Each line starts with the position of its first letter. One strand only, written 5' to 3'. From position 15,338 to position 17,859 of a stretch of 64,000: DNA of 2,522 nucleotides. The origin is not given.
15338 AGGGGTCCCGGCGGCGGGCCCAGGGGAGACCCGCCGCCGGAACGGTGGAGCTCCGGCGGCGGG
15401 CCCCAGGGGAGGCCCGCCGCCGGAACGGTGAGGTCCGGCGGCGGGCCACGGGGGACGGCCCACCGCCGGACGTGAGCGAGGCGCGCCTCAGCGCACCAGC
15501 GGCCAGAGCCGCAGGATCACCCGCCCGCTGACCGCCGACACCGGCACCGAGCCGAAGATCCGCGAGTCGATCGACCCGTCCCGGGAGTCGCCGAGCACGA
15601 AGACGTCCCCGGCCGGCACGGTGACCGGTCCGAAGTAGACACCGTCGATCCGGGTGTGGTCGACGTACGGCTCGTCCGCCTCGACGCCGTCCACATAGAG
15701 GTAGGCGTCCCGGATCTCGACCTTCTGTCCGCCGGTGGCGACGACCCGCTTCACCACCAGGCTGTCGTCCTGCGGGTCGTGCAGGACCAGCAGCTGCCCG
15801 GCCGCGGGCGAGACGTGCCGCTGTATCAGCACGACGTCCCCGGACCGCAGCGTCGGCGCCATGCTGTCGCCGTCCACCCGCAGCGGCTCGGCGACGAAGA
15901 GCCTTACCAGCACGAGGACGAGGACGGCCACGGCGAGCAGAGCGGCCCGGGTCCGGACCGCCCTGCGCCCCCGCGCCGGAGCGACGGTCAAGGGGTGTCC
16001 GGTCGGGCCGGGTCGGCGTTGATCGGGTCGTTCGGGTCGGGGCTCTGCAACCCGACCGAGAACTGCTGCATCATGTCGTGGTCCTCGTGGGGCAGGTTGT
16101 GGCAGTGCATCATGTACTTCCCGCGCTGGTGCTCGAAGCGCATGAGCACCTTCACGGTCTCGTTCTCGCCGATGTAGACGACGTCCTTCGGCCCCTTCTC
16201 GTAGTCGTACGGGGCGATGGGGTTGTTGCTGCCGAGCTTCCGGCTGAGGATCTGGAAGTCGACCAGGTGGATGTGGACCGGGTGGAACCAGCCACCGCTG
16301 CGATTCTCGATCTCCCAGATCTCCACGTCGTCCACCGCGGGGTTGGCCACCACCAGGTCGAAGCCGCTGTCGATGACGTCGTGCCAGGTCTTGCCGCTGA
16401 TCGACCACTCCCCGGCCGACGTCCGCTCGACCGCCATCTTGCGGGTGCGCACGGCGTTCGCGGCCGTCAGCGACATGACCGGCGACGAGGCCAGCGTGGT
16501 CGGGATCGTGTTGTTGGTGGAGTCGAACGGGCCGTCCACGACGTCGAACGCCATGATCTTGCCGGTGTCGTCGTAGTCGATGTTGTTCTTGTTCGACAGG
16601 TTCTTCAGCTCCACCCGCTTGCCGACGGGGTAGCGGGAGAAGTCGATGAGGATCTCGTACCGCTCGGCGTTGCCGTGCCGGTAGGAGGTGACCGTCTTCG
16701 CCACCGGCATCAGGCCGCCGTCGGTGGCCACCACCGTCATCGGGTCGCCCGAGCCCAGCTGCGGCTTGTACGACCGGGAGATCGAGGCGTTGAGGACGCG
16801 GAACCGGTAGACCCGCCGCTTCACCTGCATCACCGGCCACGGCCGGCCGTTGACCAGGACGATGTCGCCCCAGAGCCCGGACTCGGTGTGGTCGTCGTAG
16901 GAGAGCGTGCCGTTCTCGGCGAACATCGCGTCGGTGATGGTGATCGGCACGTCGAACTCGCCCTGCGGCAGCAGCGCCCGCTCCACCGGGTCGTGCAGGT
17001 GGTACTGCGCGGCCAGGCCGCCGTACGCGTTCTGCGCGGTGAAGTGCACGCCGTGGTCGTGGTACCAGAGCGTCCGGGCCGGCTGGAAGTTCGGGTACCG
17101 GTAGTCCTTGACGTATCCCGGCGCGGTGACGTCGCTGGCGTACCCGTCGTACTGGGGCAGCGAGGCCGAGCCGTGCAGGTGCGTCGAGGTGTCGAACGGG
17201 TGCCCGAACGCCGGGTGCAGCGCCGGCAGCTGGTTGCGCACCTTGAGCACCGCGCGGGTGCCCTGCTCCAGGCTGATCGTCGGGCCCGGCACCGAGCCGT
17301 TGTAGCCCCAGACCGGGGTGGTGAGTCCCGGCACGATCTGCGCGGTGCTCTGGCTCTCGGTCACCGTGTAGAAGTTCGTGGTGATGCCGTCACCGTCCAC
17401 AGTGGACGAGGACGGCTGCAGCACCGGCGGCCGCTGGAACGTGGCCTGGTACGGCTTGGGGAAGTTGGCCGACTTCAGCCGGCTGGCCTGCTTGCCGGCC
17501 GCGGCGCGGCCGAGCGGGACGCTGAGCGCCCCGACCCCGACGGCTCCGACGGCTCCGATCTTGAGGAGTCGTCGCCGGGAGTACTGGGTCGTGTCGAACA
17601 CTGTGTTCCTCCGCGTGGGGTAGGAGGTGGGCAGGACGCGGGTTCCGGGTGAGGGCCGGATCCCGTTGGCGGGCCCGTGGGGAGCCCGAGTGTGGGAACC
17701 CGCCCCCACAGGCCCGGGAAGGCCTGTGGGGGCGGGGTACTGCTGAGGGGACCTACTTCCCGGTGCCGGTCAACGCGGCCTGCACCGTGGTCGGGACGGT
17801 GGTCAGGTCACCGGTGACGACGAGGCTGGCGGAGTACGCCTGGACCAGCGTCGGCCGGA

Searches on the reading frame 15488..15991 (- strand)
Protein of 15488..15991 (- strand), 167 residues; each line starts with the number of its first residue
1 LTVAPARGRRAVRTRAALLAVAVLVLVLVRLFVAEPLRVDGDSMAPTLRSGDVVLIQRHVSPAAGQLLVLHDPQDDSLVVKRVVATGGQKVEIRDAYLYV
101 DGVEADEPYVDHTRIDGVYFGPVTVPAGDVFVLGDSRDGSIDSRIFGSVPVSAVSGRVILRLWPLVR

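Call 92: search_protein_families(library=pfam, proteins=[window:15488-15991:-], max_evalue=0.001)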
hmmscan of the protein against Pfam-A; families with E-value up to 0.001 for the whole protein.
window:15488-15991:- (167 aa): 2 families
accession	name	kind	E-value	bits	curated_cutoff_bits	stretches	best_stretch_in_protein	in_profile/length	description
PF10502.14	Peptidase_S26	-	1e-36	126.9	22.9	1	17-163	6-168/168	Signal peptidase, peptidase S26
PF00717.28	Peptidase_S24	-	1.7e-08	34.6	23.3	1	37-89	38-88/116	Peptidase S24-like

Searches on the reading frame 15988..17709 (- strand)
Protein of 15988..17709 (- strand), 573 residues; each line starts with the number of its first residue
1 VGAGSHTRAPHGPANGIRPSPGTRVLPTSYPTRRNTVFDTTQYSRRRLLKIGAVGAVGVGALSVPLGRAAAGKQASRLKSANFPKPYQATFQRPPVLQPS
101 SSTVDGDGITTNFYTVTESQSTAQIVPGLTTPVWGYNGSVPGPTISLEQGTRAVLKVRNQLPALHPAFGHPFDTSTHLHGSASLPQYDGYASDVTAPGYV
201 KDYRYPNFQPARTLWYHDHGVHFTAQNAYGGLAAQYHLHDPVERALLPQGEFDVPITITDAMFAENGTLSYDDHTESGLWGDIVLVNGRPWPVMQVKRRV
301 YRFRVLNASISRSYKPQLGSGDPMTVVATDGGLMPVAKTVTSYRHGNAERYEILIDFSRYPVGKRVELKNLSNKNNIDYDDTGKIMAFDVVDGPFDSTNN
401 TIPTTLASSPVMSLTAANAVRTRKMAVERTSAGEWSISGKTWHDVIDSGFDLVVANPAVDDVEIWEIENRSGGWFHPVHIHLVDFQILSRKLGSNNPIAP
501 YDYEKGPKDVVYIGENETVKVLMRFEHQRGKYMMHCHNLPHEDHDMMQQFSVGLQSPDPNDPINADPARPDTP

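Call 3: search_protein_families(library=pfam, proteins=[window:15988-17709:-], max_evalue=0.1)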
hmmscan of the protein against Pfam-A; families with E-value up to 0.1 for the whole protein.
window:15988-17709:- (573 aa): 5 families
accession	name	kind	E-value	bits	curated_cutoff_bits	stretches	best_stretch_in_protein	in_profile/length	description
PF07731.20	Cu-oxidase_2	-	5.7e-20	71.9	20.4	1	453-553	33-134/137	Multicopper oxidase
PF07732.21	Cu-oxidase_3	-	2.1e-16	60.5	21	1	122-238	6-114/119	Multicopper oxidase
PF00394.28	Cu-oxidase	-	2.5e-05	24.9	21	1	279-359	34-124/157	Multicopper oxidase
PF10399.14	UCR_Fe-S_N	-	0.023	14.6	24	1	42-66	8-34/41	Ubiquitinol-cytochrome C reductase Fe-S subunit TAT signal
PF10518.14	TAT_signal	-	0.069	13.6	22.7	0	43-60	2-19/21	TAT (twin-arginine translocation) pathway signal sequence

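Call 4: search_protein_families(library=ncbifam, proteins=[window:15988-17709:-], max_evalue=0.1)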
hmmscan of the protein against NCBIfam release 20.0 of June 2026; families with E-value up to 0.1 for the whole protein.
window:15988-17709:- (573 aa): 8 families
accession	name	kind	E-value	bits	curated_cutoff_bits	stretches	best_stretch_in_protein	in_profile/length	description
NF008205.1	PRK10965.1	equivalog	5e-57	193.9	525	2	45-428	3-357/529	multicopper oxidase CueO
NF045554.1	AmiPhnlOxPhsA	equivalog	6e-55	186.9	950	3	174-391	115-357/581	O-aminophenol oxidase PhsA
NF008135.0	PRK10883.1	equivalog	1.2e-32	113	581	1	124-549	58-464/471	cell division protein FtsP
TIGR01480.1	copper_res_A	subfamily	2.2e-12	46.2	478.95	1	115-241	49-167/593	copper resistance system multicopper oxidase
TIGR03389.1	laccase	equivalog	3e-06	26.3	558.9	1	130-385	21-278/539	laccase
TIGR03390.1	ascorbOXfungal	equivalog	0.0006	18.4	445.35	1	136-233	32-126/538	L-ascorbate oxidase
TIGR02376.1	Cu_nitrite_red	equivalog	0.0098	15.2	296.3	1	104-160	20-76/326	copper-containing nitrite reductase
TIGR03388.1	ascorbase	equivalog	0.019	13.7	614.8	1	133-219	22-104/542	L-ascorbate oxidase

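Call 30: search_solved_structures(query=window:15988-17709:-, max_evalue=1e-10)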
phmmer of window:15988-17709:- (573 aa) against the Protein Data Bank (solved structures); distinct sequences matched with E-value up to 1e-10: 71 (the best 60 are shown).
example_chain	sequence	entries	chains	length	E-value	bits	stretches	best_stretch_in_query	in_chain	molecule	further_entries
6iqz_A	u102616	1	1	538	5.4e-99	335.7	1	90-554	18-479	Bilirubin oxidase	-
2xll_A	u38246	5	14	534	5.6e-99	335.6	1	90-554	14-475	BILIRUBIN OXIDASE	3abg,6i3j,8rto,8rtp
8rtr_AAA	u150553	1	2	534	1.4e-98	334.3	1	90-554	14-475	Bilirubin oxidase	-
6iqx_A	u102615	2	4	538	2.7e-98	333.4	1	90-554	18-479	Bilirubin oxidase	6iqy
8rtq_AAA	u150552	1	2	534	7.3e-98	332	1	90-554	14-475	Bilirubin oxidase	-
6i3l_A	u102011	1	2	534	1.1e-97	331.4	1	90-554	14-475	Bilirubin oxidase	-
6i3k_A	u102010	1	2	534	4e-97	329.5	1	90-554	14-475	Bilirubin oxidase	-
2wsd_A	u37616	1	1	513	1.9e-68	234.8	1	112-551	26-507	SPORE COAT PROTEIN A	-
1gsk_A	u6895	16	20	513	2.7e-68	234.3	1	112-551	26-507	SPORE COAT PROTEIN A | COTA LACCASE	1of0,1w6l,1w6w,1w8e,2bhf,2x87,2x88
4a67_A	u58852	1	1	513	7.4e-68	232.9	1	112-551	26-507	SPORE COAT PROTEIN A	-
4akq_A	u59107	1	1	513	7.6e-68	232.9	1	112-551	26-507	SPORE COAT PROTEIN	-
4a68_A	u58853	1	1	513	9.9e-68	232.5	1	112-551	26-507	SPORE COAT PROTEIN A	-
4a66_A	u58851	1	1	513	1.5e-67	231.9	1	112-551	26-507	SPORE COAT PROTEIN A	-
4akp_A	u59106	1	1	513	1.7e-67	231.7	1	112-551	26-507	SPORE COAT PROTEIN A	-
4ako_A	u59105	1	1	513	3e-67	230.9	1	112-551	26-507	SPORE COAT PROTEIN A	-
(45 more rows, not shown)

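Call 92: search_protein_families(library=pfam, proteins=[window:15988-17601:-], max_evalue=0.001)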
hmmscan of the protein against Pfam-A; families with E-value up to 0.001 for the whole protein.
window:15988-17601:- (537 aa): 3 families
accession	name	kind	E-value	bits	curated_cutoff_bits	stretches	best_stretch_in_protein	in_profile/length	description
PF07731.20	Cu-oxidase_2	-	5.1e-20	72.1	20.4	1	417-517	33-134/137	Multicopper oxidase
PF07732.21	Cu-oxidase_3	-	1.7e-16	60.8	21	1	86-202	6-114/119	Multicopper oxidase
PF00394.28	Cu-oxidase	-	2.1e-05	25.1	21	0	243-323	34-124/157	Multicopper oxidase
